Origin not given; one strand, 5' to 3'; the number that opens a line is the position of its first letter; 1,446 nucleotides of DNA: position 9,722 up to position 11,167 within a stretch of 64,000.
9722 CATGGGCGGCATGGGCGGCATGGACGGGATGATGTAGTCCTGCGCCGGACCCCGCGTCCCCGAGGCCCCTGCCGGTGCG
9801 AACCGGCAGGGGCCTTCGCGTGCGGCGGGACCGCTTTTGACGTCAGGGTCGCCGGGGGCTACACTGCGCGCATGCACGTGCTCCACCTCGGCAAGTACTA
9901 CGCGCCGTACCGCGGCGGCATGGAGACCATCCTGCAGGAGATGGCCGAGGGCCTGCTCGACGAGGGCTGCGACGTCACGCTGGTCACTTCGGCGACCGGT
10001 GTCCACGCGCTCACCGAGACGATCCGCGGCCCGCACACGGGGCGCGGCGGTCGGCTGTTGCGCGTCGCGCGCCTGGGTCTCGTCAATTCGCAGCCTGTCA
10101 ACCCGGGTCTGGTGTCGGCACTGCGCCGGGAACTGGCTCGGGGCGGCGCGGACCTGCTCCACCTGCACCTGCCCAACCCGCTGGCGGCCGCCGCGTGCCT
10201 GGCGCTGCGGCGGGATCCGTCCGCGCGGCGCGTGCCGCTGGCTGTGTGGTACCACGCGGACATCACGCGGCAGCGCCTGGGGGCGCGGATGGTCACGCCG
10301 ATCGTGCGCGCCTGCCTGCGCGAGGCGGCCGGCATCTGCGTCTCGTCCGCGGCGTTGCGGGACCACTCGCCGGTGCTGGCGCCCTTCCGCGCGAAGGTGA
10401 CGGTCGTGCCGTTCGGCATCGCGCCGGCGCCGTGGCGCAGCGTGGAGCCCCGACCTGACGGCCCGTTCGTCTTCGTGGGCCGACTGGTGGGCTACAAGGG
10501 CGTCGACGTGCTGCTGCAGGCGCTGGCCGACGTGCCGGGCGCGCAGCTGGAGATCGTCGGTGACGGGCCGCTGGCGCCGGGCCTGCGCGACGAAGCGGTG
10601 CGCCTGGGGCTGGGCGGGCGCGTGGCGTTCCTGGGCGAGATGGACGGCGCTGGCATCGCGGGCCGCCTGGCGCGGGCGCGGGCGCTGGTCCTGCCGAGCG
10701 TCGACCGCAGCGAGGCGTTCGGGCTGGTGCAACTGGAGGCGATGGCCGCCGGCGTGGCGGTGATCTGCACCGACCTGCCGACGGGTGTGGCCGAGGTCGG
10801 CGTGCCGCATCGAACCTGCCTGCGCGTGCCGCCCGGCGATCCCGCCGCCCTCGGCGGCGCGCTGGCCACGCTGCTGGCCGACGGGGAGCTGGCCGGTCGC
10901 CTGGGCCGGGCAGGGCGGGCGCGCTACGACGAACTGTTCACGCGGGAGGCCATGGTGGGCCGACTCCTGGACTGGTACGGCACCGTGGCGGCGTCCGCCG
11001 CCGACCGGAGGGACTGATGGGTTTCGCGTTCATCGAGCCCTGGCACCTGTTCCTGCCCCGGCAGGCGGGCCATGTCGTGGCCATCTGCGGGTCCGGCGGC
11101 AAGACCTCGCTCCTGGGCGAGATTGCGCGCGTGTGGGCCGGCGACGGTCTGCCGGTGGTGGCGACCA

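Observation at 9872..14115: Complete selenium-dependent molybdenum hydroxylase maturation set (YqeC, YgfJ-like, XdhC, YqeB/EF2563) with no hydroxylase or selD nearby, coupled to a GT1 gene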

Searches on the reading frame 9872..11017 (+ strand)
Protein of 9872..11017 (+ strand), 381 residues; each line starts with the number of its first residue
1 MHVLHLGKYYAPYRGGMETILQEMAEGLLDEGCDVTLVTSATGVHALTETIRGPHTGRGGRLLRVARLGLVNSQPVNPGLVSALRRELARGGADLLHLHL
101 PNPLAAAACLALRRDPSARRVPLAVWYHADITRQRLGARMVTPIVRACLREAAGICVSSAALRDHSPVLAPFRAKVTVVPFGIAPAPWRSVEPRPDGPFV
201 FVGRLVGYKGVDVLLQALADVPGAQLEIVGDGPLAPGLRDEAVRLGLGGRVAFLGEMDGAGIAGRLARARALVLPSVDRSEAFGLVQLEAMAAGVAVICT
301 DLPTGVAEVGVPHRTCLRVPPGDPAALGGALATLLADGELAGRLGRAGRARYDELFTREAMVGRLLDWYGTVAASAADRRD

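Call 3: search_protein_families(library=ncbifam, proteins=[window:9872-11017:+], max_evalue=0.01)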
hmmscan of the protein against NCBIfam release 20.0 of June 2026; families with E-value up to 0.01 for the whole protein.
window:9872-11017:+ (381 aa): 28 families (the best 25 are shown)
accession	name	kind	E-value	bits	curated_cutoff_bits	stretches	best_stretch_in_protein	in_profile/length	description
NF041876.1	EPS_EpsE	equivalog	4.2e-21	75.6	400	1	187-359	205-383/389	exopolysaccharide biosynthesis GT4 family glycosyltransferase EpsE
TIGR03999.1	thiol_BshA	equivalog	9.8e-21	74.1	273.7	1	222-372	228-373/375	N-acetyl-alpha-D-glucosaminyl L-malate synthase BshA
TIGR03088.1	stp2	hypoth_equivalog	2.3e-16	59.8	409.05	1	201-370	199-371/374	TIGR03088 family PEP-CTERM/XrtA system glycosyltransferase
NF041879.1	EPS_EpsH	equivalog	8.4e-16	57.7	800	1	143-372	181-416/431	exopolysaccharide biosynthesis glycosyltransferase EpsH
TIGR02149.1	glgA_Coryne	subfamily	4.8e-15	55.6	302.4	1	199-372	207-390/391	glycogen synthase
TIGR03449.1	mycothiol_MshA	equivalog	7.2e-14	51.5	462.5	1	200-372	224-403/406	D-inositol-3-phosphate glycosyltransferase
NF053787.1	GlcN_PG_synth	equivalog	8.6e-14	51.1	480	1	200-372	201-359/361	N-acetylglucosaminyl phosphatidylglycerol synthase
NF038298.1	EPS_HpsO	equivalog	2e-11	43.3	575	1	200-371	205-386/388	hormogonium polysaccharide biosynthesis glycosyltransferase HpsO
NF047684.1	TeichurnBiosyTuaC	equivalog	7.3e-11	41.6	550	1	199-317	222-335/391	teichuronic acid biosynthesis protein TuaC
TIGR04047.1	MSMEG_0565_glyc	hypoth_equivalog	1.9e-10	40.4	259.85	1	249-339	257-343/373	MSMEG_0565 family glycosyltransferase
TIGR04063.1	stp3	hypoth_equivalog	1.2e-08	34.3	442.05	1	201-354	218-377/397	TIGR04063 family PEP-CTERM/XrtA system glycosyltransferase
NF038011.1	PelF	equivalog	1.6e-08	34.1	100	1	173-366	279-486/489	GT4 family glycosyltransferase PelF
NF007396.0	PRK09922.1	equivalog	3.1e-08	32.9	385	1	198-309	184-298/361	lipopolysaccharide 1,6-galactosyltransferase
NF050063.1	ProtGlycPglJ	equivalog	1.7e-07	30.8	500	1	199-351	197-346/363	N-acetylgalactosamine-N,N'-diacetylbacillosaminyl-diphospho-undecaprenol 4-alpha-N-acetylgalactosaminyltransferase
TIGR04157.1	glyco_rSAM_CFB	subfamily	6.2e-07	28.7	400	1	199-364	230-401/406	TIGR04157 family glycosyltransferase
TIGR04348.1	TIGR04348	equivalog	0.00026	20.2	300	1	200-351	141-291/310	selenoneine biosynthesis selenosugar synthase SenB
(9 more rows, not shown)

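Call 4: search_protein_families(library=pfam, proteins=[window:9872-11017:+], max_evalue=0.01)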
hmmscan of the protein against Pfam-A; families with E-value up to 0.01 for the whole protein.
window:9872-11017:+ (381 aa): 6 families
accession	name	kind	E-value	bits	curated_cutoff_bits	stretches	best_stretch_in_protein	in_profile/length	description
PF00534.26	Glycos_transf_1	-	8.4e-29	100.7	26.4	1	199-350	18-171/172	Glycosyl transferases group 1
PF13692.12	Glyco_trans_1_4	-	7.9e-28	97.9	27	1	199-337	4-142/142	Glycosyl transferases group 1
PF13439.12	Glyco_transf_4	-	5.9e-20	72.4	28.5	1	15-184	2-167/170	Glycosyltransferase Family 4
PF13579.12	Glyco_trans_4_4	-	3.8e-16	60.3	29.7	1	15-182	1-158/158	Glycosyl transferase 4-like domain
PF20706.3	GT4-conflict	-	1.6e-06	27.8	26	1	258-307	271-317/385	Family 4 Glycosyltransferase in conflict systems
PF13524.12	Glyco_trans_1_2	-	4.5e-05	23.9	25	1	214-366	5-143/144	Glycosyl transferase-like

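Call 41: search_solved_structures(query=window:9872-11014:+, max_evalue=0.00001)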
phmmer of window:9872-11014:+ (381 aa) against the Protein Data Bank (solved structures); distinct sequences matched with E-value up to 0.00001: 16.
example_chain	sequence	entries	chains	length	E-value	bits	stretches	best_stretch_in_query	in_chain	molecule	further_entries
6kih_A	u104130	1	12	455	2.8e-21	79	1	196-370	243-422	Tll1590 protein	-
4n9w_A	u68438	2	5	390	8.9e-19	70.8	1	11-353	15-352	GDP-mannose-dependent alpha-(1-2)-phosphatidylinositol mannosyltransferase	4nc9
2gej_A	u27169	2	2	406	1e-18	70.6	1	11-353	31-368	PHOSPHATIDYLINOSITOL MANNOSYLTRANSFERASE (PimA)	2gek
2jjm_A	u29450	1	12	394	7.5e-13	51.3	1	12-365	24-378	GLYCOSYL TRANSFERASE, GROUP 1 FAMILY PROTEIN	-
3mbo_A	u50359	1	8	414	9.7e-13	50.9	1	63-365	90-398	Glycosyltransferase, group 1 family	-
5d00_A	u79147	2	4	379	1.1e-11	47.4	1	4-370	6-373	N-acetyl-alpha-D-glucosaminyl L-malate synthase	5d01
3c4q_A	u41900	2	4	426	3.3e-10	42.6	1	199-371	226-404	Predicted glycosyltransferases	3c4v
3c48_A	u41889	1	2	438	4.1e-10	42.2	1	199-371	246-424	Predicted glycosyltransferases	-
6tvp_A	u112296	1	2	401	3.5e-09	39.2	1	140-373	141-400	Alpha-maltose-1-phosphate synthase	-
3okc_A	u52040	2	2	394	6.1e-09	38.4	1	203-366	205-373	GDP-mannose-dependent alpha-(1-6)-phosphatidylinositol monomannoside mannosyltransferase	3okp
3oka_A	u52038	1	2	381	6.6e-09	38.3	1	203-365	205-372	GDP-mannose-dependent alpha-(1-6)-phosphatidylinositol monomannoside mannosyltransferase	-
7qsg_A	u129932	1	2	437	1.1e-08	37.5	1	100-370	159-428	D-inositol 3-phosphate glycosyltransferase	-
6n1x_A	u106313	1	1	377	1.4e-07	33.9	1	11-362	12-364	Glycosyltransferase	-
6d9t_A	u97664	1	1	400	1.7e-07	33.6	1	11-362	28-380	Glycosyl transferase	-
8dvz_A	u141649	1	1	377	1.4e-06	30.6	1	184-369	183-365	N, N'-diacetylbacillosaminyl-diphospho-undecaprenol alpha-1,3-N-acetylgalactosaminyltransf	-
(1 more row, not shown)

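Call 44: find_homologous_proteins(query=window:9872-11014:+, max_evalue=1e-10)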
Query window:9872-11014:+ (381 aa): 1886 proteins with E <= 1e-10 among 8000 candidates; the best 120 are listed.
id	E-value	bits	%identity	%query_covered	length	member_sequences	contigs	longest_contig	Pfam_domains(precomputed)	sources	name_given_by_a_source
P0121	3.5e-244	828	100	100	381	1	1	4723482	PF00534.27,PF13579.13,PF13439.13,PF20706.4,PF13692.13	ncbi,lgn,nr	ncbi:MAG: glycosyltransferase [bacterium]|nr:glycosyltransferase [bacterium]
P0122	7.5e-204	695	86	99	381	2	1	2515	PF00534.27,PF13579.13,PF13439.13,PF20706.4,PF13692.13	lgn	-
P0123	4.3e-201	686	85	99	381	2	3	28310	PF00534.27,PF13579.13,PF13524.13,PF13439.13,PF20706.4,PF13692.13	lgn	-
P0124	4.3e-189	646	80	99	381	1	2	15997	PF00534.27,PF13579.13,PF13439.13,PF20706.4,PF13692.13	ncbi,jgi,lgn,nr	ncbi:glycosyltransferase [bacterium]|nr:glycosyltransferase [bacterium]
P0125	4.1e-182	623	78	99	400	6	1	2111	PF00534.27,PF13579.13,PF13524.13,PF13439.13,PF20706.4,PF13692.13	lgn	-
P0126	7.0e-177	606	77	99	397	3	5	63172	PF00534.27,PF13579.13,PF13524.13,PF13439.13,PF20706.4,PF13692.13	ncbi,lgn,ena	-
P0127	1.9e-175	601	76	99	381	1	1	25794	PF00534.27,PF13579.13,PF13439.13,PF20706.4,PF13692.13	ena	-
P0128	8.2e-171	586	73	100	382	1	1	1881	PF00534.27,PF13579.13,PF13524.13,PF13439.13,PF20706.4,PF13692.13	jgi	-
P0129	2.8e-170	584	74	99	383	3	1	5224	PF00534.27,PF13579.13,PF13524.13,PF13439.13,PF20706.4,PF13692.13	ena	-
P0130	3.6e-168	577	73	99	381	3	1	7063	PF00534.27,PF13579.13,PF13524.13,PF13439.13,PF20706.4,PF13692.13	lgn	-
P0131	5.8e-168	577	73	98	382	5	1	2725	PF00534.27,PF13579.13,PF13524.13,PF13439.13,PF20706.4,PF13692.13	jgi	jgi:glycosyltransferase involved in cell wall biosynthesis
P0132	6.0e-168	577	74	99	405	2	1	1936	PF00534.27,PF13579.13,PF13524.13,PF13439.13,PF20706.4,PF13692.13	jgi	jgi:glycosyltransferase involved in cell wall biosynthesis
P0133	1.0e-164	566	72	99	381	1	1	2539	PF00534.27,PF13579.13,PF13524.13,PF13439.13,PF20706.4,PF13692.13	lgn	-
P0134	7.0e-163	560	72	98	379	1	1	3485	PF00534.27,PF13579.13,PF13524.13,PF13439.13,PF20706.4,PF13692.13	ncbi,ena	-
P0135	1.0e-162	559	72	97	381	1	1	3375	PF00534.27,PF13579.13,PF13524.13,PF13439.13,PF20706.4,PF13692.13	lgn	-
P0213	8.7e-115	402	53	98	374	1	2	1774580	PF00534.27,PF13579.13,PF13524.13,PF13439.13,PF20706.4,PF13692.13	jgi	jgi:glycosyltransferase involved in cell wall biosynthesis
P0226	1.3e-109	385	51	97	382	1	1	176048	PF00534.27,PF13579.13,PF13524.13,PF13439.13,PF20706.4,PF13692.13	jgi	jgi:glycosyltransferase involved in cell wall biosynthesis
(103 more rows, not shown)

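Call 45: find_encoding_contigs(protein=P0213, flank=8000, max_places=1)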
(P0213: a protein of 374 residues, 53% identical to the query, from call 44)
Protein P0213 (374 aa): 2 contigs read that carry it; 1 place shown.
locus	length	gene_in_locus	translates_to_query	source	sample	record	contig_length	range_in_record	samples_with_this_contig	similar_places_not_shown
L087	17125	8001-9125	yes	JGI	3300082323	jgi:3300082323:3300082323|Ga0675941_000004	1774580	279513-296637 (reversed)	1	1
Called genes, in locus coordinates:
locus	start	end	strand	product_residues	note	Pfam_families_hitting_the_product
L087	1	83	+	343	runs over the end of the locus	PF13413:HTH_25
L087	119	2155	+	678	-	PF04851:ResIII, PF17757:UvrB_inter, PF27431:UvrB_3rd, PF00271:Helicase_C, PF12344:UvrB, PF02151:UVR (weak)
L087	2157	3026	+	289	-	PF02749:QRPTase_N, PF01729:QRPTase_C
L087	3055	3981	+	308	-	PF03099:BPL_LplA_LipB, PF02237:BPL_C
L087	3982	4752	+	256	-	PF03309:Pan_kinase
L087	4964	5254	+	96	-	PF00166:Cpn10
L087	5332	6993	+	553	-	-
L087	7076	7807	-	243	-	PF13189:Cytidylate_kin2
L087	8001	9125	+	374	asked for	PF13439:Glyco_transf_4, PF13579:Glyco_trans_4_4, PF20706:GT4-conflict, PF00534:Glycos_transf_1, PF13692:Glyco_trans_1_4, PF13524:Glyco_trans_1_2 (weak)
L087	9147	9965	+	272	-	PF19842:YqeC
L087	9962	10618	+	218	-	PF12804:NTP_transf_3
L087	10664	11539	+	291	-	PF02625:XdhC_CoxI, PF13478:XdhC_C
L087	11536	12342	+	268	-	-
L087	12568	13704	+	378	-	PF13424:TPR_12 (faint), PF13174:TPR_6 (faint), PF13414:TPR_11 (faint), PF24575:TPR_Slam (faint), PF00515:TPR_1 (faint), PF07719:TPR_2 (faint), PF13371:TPR_9 (weak), PF14559:TPR_19, +7 more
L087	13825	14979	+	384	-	PF00155:Aminotran_1_2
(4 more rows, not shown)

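Call 46: find_encoding_contigs(protein=P0226, flank=8000, max_places=1)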
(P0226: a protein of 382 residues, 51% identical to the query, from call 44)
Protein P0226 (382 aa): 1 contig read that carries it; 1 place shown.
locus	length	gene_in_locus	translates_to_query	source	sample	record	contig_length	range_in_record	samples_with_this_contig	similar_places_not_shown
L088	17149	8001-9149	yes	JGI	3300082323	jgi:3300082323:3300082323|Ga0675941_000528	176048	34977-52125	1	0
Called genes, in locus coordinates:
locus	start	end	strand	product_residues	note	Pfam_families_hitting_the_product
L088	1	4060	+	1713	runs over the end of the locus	PF08126:Propeptide_C25, PF01364:Peptidase_C25, PF18962:Por_Secre_tail (faint), PF13620:CarboxypepD_reg, PF13860:FlgD_ig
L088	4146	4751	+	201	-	-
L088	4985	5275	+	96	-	PF00166:Cpn10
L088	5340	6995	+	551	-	-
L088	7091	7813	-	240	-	PF13189:Cytidylate_kin2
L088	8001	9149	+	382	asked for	PF13439:Glyco_transf_4, PF13579:Glyco_trans_4_4, PF20706:GT4-conflict, PF00534:Glycos_transf_1, PF13692:Glyco_trans_1_4, PF13524:Glyco_trans_1_2 (weak)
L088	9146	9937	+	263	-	PF19842:YqeC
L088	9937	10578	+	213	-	PF12804:NTP_transf_3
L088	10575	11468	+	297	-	PF02625:XdhC_CoxI, PF13478:XdhC_C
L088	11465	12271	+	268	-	-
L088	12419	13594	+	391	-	PF07719:TPR_2 (faint), PF12895:ANAPC3 (faint), PF13174:TPR_6 (faint), PF13414:TPR_11 (faint), PF25063:ARM_TT21_C (faint), PF13432:TPR_16 (weak), PF14559:TPR_19, PF23914:TPR_CcmH_CycH (weak), +9 more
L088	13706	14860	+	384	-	PF00155:Aminotran_1_2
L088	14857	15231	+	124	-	PF02152:FolB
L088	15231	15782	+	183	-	PF01288:HPPK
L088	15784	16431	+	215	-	PF01712:dNK, PF13238:AAA_18 (faint)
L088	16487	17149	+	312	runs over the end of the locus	PF02548:Pantoate_transf, PF13714:PEP_mutase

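Call 54: search_protein_families(library=ncbifam, max_evalue=0.001, proteins=[L088:9146-9934:+, L088:9937-10575:+, L088:10575-11465:+, L088:11465-12268:+])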
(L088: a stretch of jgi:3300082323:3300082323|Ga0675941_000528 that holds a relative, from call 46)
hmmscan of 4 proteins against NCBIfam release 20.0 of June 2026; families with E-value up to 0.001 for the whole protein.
L088:9146-9934:+ (263 aa): 1 family
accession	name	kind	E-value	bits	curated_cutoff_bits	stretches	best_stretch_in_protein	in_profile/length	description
TIGR03172.2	TIGR03172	equivalog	4.5e-27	95.2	73.05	1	20-209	1-188/209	selenium cofactor biosynthesis protein YqeC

L088:9937-10575:+ (213 aa): 3 families
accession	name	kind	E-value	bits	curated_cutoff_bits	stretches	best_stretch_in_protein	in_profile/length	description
NF045665.1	NTPtran_DVU1551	equivalog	2.4e-19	69.6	315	1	8-201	2-185/359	DVU_1551 family NTP transferase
TIGR03310.1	matur_MocA_YgfJ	equivalog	4.4e-14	52.9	186.45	1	9-201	2-184/188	molybdenum cofactor cytidylyltransferase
TIGR02665.1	molyb_mobA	equivalog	6.3e-05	23.1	151.85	1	9-129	3-116/186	molybdenum cofactor guanylyltransferase MobA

L088:10575-11465:+ (297 aa): 2 families
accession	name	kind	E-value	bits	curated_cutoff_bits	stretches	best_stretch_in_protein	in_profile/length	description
NF045664.1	XdhC_rel_AOR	equivalog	8.1e-48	163.4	350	2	99-260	187-342/346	XdhC family aldehyde oxidoreductase maturation factor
TIGR02964.1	xanthine_xdhC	equivalog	8.9e-30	104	161.6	1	25-256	1-243/246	xanthine dehydrogenase accessory protein XdhC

L088:11465-12268:+ (268 aa): 1 family
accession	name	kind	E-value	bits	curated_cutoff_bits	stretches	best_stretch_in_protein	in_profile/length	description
TIGR03309.1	matur_yqeB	equivalog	1.6e-77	260.4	220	1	9-258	2-254/256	selenium-dependent molybdenum cofactor biosynthesis protein YqeB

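Call 63: predict_structure(alignment_id=A2)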
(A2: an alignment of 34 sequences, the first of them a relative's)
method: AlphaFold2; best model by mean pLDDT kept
length: 381 residues; sequences in the alignment: 34
mean_pLDDT: 91.6   pTM: 0.89
mean pLDDT of the five models: 91.6, 91.3, 90.0, 89.6, 88.4
residues with pLDDT >= 90: 290; 70-90: 76; 50-70: 14; < 50: 1
segments of 3 or more residues with pLDDT < 50: none
pLDDT, mean of each block of 10 residues (from residue 1): 95 83 96 97 93 96 95 88 94 92 89 90 90 64 90 94 89 95 93 94 92 97 96 95 94 94 95 89 83 96 81 95 97 97 97 96 97 77 49
secondary structure, 60 per line:
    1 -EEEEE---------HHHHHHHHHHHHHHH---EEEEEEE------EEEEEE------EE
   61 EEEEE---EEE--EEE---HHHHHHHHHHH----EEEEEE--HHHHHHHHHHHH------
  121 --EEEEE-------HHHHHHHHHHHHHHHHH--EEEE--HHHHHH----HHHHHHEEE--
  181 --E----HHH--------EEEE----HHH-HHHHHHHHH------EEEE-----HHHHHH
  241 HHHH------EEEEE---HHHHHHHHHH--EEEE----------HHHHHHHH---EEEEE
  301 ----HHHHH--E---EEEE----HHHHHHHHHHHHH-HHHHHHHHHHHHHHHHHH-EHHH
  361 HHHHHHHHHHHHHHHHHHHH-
elements in order: E2-6 H16-30 E34-40 E47-52 E59-65 E69-71 E74-76 H80-90 E95-100 H103-114 E123-127 H135-151 E154-157 H160-165 H170-175 E176-178 E199-202 H211-219 E226-229 H235-244 E251-255 H259-268 E271-274 H285-292 E296-300 H305-309 E316-319 H324-336 H338-355 H358-380
